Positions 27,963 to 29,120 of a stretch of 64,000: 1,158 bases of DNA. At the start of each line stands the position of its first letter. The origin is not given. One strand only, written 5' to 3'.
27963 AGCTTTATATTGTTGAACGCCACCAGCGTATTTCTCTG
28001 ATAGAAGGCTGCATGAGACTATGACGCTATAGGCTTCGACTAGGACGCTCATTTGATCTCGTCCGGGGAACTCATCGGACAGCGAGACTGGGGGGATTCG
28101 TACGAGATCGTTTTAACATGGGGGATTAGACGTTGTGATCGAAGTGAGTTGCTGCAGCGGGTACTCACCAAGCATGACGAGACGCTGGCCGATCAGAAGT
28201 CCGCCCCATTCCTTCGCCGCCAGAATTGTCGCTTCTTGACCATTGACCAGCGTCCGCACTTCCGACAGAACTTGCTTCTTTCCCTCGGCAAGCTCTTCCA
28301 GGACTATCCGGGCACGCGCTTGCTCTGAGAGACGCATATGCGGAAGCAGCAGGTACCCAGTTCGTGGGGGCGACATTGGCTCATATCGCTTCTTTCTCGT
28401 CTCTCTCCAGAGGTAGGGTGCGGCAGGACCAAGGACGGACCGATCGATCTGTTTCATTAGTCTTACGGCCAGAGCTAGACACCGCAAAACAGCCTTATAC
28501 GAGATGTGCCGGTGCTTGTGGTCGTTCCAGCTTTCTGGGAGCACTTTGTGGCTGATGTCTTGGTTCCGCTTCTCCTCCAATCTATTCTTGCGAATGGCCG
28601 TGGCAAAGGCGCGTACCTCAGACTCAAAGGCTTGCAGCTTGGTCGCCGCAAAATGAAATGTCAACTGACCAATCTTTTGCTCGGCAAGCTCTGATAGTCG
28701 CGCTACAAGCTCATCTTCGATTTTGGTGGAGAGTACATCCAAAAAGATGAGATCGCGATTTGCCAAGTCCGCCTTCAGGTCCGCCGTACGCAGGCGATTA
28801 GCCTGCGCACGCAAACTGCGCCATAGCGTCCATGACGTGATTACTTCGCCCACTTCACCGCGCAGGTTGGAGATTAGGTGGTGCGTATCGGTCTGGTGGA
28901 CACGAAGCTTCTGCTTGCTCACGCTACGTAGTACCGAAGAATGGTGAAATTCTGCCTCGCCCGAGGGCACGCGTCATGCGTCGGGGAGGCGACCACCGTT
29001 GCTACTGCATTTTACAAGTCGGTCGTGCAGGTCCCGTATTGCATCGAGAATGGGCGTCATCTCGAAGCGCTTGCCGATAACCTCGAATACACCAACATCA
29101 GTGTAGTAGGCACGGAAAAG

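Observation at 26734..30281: Five-gene co-directional cargo operon: three consecutive HEPN-motif proteins, a small globular protein and a membrane protein, immediately downstream of the island integrase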

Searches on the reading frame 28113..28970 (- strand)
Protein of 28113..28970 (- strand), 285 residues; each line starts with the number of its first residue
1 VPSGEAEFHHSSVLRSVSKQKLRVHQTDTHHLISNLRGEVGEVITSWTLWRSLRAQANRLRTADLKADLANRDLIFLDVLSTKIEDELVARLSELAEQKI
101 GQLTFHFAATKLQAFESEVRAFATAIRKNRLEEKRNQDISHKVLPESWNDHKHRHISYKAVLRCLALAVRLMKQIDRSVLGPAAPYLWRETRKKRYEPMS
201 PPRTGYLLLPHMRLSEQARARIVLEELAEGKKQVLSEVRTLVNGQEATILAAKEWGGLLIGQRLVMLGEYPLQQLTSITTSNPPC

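Call 4: search_protein_families(library=pfam, proteins=[window:28113-28970:-], max_evalue=1)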
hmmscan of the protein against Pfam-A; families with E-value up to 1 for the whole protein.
window:28113-28970:- (285 aa): 1 family
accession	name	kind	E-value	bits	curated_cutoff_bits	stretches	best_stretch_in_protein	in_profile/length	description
PF07345.16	ATPaseInh_sub_z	-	0.032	15.1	25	1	106-144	35-73/102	ATPase inhibitor subunit zeta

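Call 5: search_protein_families(library=padloc, proteins=[window:28113-28970:-], max_evalue=1)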
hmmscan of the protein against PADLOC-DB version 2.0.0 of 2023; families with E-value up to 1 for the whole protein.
window:28113-28970:- (285 aa): 0 families

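Call 7: search_protein_families(library=ncbifam, proteins=[window:28113-28970:-], max_evalue=1)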
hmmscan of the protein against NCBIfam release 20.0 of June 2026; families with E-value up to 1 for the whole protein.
window:28113-28970:- (285 aa): 1 family
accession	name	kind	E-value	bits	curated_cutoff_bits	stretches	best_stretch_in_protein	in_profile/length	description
NF041260.1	actino_IHF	equivalog_domain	0.33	11.5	60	1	54-92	16-54/102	integration host factor, actinobacterial type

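Call 8: search_protein_families(library=phrogs, proteins=[window:28113-28970:-], max_evalue=1)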
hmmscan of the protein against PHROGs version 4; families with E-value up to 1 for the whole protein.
window:28113-28970:- (285 aa): 1 family
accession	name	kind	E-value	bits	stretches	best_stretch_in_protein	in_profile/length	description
phrog_23856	-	unknown function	0.054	14.2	1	29-59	6-35/57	-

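Call 12: search_solved_structures(query=window:28113-28970:-, max_evalue=10)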
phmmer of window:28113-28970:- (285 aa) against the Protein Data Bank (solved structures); distinct sequences matched with E-value up to 10: 2.
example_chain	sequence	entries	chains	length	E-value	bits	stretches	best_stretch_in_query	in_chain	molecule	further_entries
9enr_A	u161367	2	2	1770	1.4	11.8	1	170-245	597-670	Vitellogenin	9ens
3gf8_A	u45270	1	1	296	1.7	11.5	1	196-233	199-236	putative polysaccharide binding proteins (DUF1812)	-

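Call 15: find_homologous_proteins(query=window:28113-28970:-, max_evalue=0.01)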
Query window:28113-28970:- (285 aa): 374 proteins with E <= 0.01 among 4431 candidates; the best 120 are listed.
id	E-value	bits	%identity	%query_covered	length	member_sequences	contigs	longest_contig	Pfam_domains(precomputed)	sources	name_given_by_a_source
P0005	2.6e-171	586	100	94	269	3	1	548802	-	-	-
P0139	8.8e-141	486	79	95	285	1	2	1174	-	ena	-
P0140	1.0e-140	486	80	94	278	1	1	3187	-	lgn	-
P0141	2.6e-138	478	79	94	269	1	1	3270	-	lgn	-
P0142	2.7e-113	396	66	93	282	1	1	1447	-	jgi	jgi:hypothetical protein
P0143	1.0e-99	352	60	94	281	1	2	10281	-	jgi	jgi:hypothetical protein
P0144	2.6e-99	350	59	94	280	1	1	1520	-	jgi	jgi:hypothetical protein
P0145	5.5e-97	343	59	94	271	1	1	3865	-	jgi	jgi:hypothetical protein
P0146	7.4e-94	332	57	98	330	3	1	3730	-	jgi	jgi:hypothetical protein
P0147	9.2e-94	332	59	94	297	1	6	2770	-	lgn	-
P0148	3.9e-92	327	56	92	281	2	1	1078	-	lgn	-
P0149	7.5e-92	326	58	94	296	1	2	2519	-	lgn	-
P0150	8.4e-91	322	57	94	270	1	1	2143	-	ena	-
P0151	1.1e-90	322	57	92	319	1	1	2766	-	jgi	-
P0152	2.1e-90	321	55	93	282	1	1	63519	-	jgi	jgi:hypothetical protein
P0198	4.4e-84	300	55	91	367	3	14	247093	-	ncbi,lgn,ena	-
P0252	3.5e-81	291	53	94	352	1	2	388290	-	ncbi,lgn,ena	-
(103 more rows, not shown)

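Call 21: find_encoding_contigs(protein=P0198, flank=8000, max_places=4)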
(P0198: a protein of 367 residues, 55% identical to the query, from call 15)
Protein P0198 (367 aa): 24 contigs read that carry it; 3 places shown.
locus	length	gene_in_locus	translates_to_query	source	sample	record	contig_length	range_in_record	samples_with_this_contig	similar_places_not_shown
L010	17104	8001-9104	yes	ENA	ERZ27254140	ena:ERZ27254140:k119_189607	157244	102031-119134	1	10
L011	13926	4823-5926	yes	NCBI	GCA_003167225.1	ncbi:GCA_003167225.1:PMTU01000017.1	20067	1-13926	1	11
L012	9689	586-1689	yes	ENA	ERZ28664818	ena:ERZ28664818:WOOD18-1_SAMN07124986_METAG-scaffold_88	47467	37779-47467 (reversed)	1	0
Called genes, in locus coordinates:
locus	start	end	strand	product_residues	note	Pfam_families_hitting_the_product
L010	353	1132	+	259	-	PF01479:S4, PF01728:FtsJ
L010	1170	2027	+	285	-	PF01513:NAD_kinase, PF20143:NAD_kinase_C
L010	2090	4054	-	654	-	PF00188:CAP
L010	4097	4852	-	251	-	PF13620:CarboxypepD_reg (faint)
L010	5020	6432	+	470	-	PF02646:RmuC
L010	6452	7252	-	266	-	PF01553:Acyltransferase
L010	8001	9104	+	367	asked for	-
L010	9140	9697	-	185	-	-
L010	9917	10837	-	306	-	PF14338:Mrr_N, PF04471:Mrr_cat, PF22722:NA-iREase1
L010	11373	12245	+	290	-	PF08308:PEGA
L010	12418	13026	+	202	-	-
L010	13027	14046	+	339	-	-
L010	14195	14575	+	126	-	-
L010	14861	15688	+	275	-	-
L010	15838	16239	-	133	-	-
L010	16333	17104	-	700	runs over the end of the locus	PF22763:NrS1-1_pol-like_HBD (weak)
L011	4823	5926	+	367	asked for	-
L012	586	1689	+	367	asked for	-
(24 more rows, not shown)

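Call 31: search_protein_families(library=pfam, alignment_id=A3, max_evalue=1)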
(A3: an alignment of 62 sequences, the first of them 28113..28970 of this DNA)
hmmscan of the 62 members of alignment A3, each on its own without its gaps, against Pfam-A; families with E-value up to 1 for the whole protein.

A. member 1, window:28113-28970:- (285 aa): 1 family
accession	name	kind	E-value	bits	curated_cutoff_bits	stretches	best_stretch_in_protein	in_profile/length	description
PF07345.16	ATPaseInh_sub_z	-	0.032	15.1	25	1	106-144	35-73/102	ATPase inhibitor subunit zeta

B. families by the number of members that match (of 62 scanned): 17 families
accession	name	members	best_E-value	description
PF07345.16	ATPaseInh_sub_z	8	0.0088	ATPase inhibitor subunit zeta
PF18734.6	HEPN_AbiU2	5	0.00077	AbiU2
PF13887.11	MYRF_ICA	3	0.0094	Myelin regulatory factor ICA domain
PF08463.15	EcoEI_R_C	2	0.00093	EcoEI R protein C-terminal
PF13007.12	LZ_Tnp_IS66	2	0.027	Transposase C of IS166 homeodomain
PF21350.2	Cas6_I-A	2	0.11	CRISPR-associated protein Cas6, N-terminal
PF23859.1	DpdA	1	0.029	DeoxyPurine in DNA protein A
PF15612.11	WHIM1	1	0.035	WSTF, HB1, Itc1p, MBD9 motif 1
PF10387.14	DUF2442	1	0.067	Protein of unknown function (DUF2442)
PF08878.16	HamA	1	0.078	HamA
PF23275.1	TPR_23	1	0.11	ESX-1 secretion-associated protein EspA-like, TPR repeats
PF19121.6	DUF5805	1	0.22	Family of unknown function (DUF5805)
PF07845.16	DUF1636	1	0.22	Protein of unknown function (DUF1636)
PF13105.11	DUF3959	1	0.23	Protein of unknown function (DUF3959)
PF10757.14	YbaJ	1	0.23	Biofilm formation regulator YbaJ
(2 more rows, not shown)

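Call 33: search_solved_structures(query=A3, max_evalue=10, show_alignments=2)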
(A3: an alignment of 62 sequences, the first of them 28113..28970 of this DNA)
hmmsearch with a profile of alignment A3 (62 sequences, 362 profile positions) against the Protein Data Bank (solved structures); distinct sequences matched with E-value up to 10: 1.
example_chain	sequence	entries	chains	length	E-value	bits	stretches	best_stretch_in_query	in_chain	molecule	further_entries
6ewt_A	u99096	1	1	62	0.48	12.7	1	107-146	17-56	NRPS Kj12B-NDD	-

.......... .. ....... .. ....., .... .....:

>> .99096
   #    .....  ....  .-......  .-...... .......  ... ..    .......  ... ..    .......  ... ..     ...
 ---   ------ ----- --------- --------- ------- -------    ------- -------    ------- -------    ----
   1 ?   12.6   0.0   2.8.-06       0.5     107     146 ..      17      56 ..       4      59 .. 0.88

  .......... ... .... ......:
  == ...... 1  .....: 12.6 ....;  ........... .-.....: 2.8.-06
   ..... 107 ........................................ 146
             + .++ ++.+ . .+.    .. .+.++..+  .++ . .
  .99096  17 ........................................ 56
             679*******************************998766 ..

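Call 42: predict_structure(alignment_id=A3)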
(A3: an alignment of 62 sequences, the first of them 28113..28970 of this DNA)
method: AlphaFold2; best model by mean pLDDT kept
length: 285 residues; sequences in the alignment: 62
mean_pLDDT: 89.7   pTM: 0.84
mean pLDDT of the five models: 89.7, 88.3, 87.5, 87.3, 86.6
residues with pLDDT >= 90: 210; 70-90: 46; 50-70: 26; < 50: 3
segments of 3 or more residues with pLDDT < 50: none
pLDDT, mean of each block of 10 residues (from residue 1): 51 71 94 96 94 97 97 97 95 97 97 98 98 83 73 85 98 97 96 78 86 94 95 90 94 94 91 89 61
secondary structure, 60 per line:
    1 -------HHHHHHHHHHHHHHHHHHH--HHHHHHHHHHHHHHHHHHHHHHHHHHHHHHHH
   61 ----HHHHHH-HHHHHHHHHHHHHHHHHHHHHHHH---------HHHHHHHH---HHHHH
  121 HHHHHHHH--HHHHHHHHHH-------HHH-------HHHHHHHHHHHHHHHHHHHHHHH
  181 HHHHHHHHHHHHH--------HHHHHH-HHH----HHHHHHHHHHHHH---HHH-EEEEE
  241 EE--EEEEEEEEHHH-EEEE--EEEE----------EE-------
elements in order: H8-26 H29-60 H65-70 H72-95 H105-112 H116-128 H131-140 H158-193 H202-207 H216-228 E236-242 E245-252 E257-260 E263-266

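Call 48: fold_search(model_id=the predicted structure, library=pdb)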
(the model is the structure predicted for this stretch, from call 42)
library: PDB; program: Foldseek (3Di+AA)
matches with E <= 10: 185; with E <= 0.001: 0
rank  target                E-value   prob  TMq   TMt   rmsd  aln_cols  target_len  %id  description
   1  6z0c_D                8.1e-01  0.21  0.19  0.27  17.2       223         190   10  Structure of in silico modelled artificial Maquette-3 protein (released 2021-03-17)
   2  7c86_A                8.9e-01  0.08  0.17  0.16  19.1       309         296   10  Time-resolved serial femtosecond crystallography reveals early structural changes in channelrhodopsin: Dark state stru (released 2021-04-07)
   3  4z9i_A                9.8e-01  0.28  0.21  0.34  11.4       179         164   16  Asp-TarS from E. coli (released 2016-07-20)
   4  5nmo_A                1.1e+00  0.15  0.16  0.25  18.8       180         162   16  Structure of the Bacillus subtilis Smc Joint domain (released 2017-06-21)
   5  6z0c_A                1.2e+00  0.08  0.17  0.22  18.9       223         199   11  Structure of in silico modelled artificial Maquette-3 protein (released 2021-03-17)
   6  4z9h_A                1.3e+00  0.23  0.21  0.34  11.3       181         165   15  Asp-Tar from E. coli (released 2016-07-20)
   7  3cxn_A                1.4e+00  0.08  0.12  0.15  19.3       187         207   13  Structure of the Urease Accessory Protein UreF from Helicobacter pylori (released 2009-05-12)
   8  4h8s_A                1.4e+00  0.08  0.20  0.16  34.8       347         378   12  Crystal structure of human APPL2BARPH domain (released 2012-10-17)
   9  7zdc_D                1.6e+00  0.05  0.13  0.08  19.1       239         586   11  IF(heme/confined) conformation of CydDC in ADP(CydD) bound state (Dataset-3) (released 2023-04-19)
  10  8otz_BO               1.8e+00  0.12  0.18  0.22  17.4       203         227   13  48-nm repeat of the native axonemal doublet microtubule from bovine sperm (released 2023-11-22)
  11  7rpr_A                1.9e+00  0.30  0.27  0.42   7.8       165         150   13  Borrelia miyamotoi FbpA complement inhibitory domain (released 2022-04-27)
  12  7zdb_D                1.9e+00  0.05  0.13  0.08  19.7       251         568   12  IF(heme/bound) conformation of CydDC in ADP+Pi(CydC)/ATP(CydD) bound state (Dataset-2) (released 2023-04-19)
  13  2asr                  2.1e+00  0.25  0.23  0.42  11.7       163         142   10  THE THREE-DIMENSIONAL STRUCTURE OF THE ASPARTATE RECEPTOR FROM ESCHERICHIA COLI (released 1994-11-01)
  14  8yw5_R                2.1e+00  0.08  0.20  0.16  23.4       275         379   10  Cryo-EM structure of the retatrutide-bound human GCGR-Gs complex (released 2024-08-07)
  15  5nmo_B                2.2e+00  0.38  0.21  0.40  12.6       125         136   18  Structure of the Bacillus subtilis Smc Joint domain (released 2017-06-21)
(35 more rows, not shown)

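Call 62: search_protein_families(library=pfam, proteins=[L010:9140-9697:-], max_evalue=0.01)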
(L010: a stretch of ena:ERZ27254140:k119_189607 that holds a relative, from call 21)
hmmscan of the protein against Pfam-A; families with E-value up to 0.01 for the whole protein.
L010:9140-9697:- (185 aa): 0 families

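Call 88: search_dna_similar(query=window:28113-28922:-, collection=plasmids, mode=protein, max_evalue=0.001, max_rows=30)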
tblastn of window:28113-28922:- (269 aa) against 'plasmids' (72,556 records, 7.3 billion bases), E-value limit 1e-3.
No match.

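Call 94: find_encoding_contigs(protein=P0143, flank=5000, max_places=2)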
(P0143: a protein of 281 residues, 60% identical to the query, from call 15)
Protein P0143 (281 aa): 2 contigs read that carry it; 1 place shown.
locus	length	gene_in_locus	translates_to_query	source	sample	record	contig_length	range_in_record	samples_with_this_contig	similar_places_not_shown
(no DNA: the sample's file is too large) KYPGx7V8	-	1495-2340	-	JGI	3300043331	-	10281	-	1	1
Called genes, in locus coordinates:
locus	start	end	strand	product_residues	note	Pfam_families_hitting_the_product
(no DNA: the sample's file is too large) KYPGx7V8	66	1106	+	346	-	PF01609:DDE_Tnp_1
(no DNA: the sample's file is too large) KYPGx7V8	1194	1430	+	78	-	-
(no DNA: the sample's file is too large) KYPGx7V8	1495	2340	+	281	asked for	-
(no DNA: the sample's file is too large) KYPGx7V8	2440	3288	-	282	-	-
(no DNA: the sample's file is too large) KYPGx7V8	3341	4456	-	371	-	-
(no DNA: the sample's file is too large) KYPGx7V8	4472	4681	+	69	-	PF12728:HTH_17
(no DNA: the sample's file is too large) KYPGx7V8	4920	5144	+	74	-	-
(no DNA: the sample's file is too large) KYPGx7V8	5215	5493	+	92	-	-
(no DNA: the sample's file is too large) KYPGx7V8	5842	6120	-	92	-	-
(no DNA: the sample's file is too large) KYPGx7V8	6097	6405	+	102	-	-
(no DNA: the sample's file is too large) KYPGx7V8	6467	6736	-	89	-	-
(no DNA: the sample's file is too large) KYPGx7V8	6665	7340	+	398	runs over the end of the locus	-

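Call 95: find_encoding_contigs(protein=P0152, flank=5000, max_places=2)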
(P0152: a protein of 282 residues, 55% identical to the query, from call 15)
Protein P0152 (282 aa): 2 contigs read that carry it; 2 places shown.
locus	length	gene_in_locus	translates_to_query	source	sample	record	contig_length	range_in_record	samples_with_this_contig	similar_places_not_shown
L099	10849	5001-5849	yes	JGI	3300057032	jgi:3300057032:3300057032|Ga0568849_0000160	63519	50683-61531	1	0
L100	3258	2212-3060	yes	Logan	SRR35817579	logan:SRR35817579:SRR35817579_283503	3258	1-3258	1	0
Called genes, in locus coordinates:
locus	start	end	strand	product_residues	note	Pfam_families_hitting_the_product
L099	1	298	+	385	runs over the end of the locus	PF04015:DUF362, PF00037:Fer4 (faint), PF12797:Fer4_2 (faint), PF12837:Fer4_6 (faint), PF12838:Fer4_7, PF13237:Fer4_10 (weak)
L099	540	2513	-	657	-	PF00270:DEAD (weak), PF04851:ResIII, PF17757:UvrB_inter, PF27431:UvrB_3rd, PF00271:Helicase_C, PF12344:UvrB, PF02151:UVR (weak)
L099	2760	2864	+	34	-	-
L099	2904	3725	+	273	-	PF00583:Acetyltransf_1 (weak), PF13508:Acetyltransf_7 (weak)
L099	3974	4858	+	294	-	PF12784:PDDEXK_2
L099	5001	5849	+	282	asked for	-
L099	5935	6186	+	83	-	-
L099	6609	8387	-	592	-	PF09820:AAA-ATPase_like, PF08011:PDDEXK_9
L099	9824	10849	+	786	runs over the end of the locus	PF17678:Glyco_hydro_92N, PF07971:Glyco_hydro_92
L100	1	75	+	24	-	?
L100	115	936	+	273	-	PF00583:Acetyltransf_1 (weak), PF13508:Acetyltransf_7 (weak)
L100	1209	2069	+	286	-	PF12784:PDDEXK_2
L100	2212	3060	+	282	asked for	-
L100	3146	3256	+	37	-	?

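Call 96: find_encoding_contigs(protein=P0252, flank=5000, max_places=2)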
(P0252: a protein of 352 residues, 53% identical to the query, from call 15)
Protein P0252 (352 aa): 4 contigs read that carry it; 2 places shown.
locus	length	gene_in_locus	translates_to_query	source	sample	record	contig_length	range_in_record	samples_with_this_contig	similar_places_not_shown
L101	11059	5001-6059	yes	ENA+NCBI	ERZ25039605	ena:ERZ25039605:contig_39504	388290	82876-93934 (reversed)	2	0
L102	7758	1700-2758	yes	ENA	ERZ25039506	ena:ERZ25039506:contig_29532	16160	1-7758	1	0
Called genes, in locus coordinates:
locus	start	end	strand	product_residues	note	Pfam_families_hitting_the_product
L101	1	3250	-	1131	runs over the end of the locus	PF14870:PSII_BNR (faint), PF02012:BNR (faint), PF15899:BNR_6 (faint), PF15902:Sortilin-Vps10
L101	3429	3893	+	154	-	PF03061:4HBT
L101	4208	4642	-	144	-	-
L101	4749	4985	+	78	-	-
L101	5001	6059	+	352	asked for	-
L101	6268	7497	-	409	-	-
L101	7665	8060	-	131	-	-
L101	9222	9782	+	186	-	PF11645:PDDEXK_5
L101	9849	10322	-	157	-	PF06983:3-dmu-9_3-mt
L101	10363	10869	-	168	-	PF08327:AHSA1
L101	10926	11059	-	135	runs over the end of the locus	PF01022:HTH_5, PF12802:MarR_2 (weak), PF12840:HTH_20, PF13412:HTH_24 (weak), PF01047:MarR (faint)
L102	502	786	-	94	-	-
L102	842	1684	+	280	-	PF01680:SOR_SNZ, PF05690:ThiG (faint)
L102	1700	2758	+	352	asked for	-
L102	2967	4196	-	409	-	-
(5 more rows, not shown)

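Call 113: find_encoding_contigs(protein=P0140, flank=5000, max_places=3)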
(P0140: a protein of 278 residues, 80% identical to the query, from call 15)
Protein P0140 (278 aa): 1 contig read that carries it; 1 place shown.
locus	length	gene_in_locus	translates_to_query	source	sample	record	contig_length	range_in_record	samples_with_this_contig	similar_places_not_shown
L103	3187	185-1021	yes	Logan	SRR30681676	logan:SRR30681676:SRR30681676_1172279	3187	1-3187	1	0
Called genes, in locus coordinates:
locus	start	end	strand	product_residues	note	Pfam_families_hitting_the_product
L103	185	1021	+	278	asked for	-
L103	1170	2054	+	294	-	-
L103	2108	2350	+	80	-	-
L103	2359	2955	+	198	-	-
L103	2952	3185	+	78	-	?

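Call 118: search_dna_similar(query=window:28113-28922:-, collection=phages, mode=protein, max_evalue=0.01)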
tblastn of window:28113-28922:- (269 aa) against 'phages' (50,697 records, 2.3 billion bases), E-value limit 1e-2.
No match.
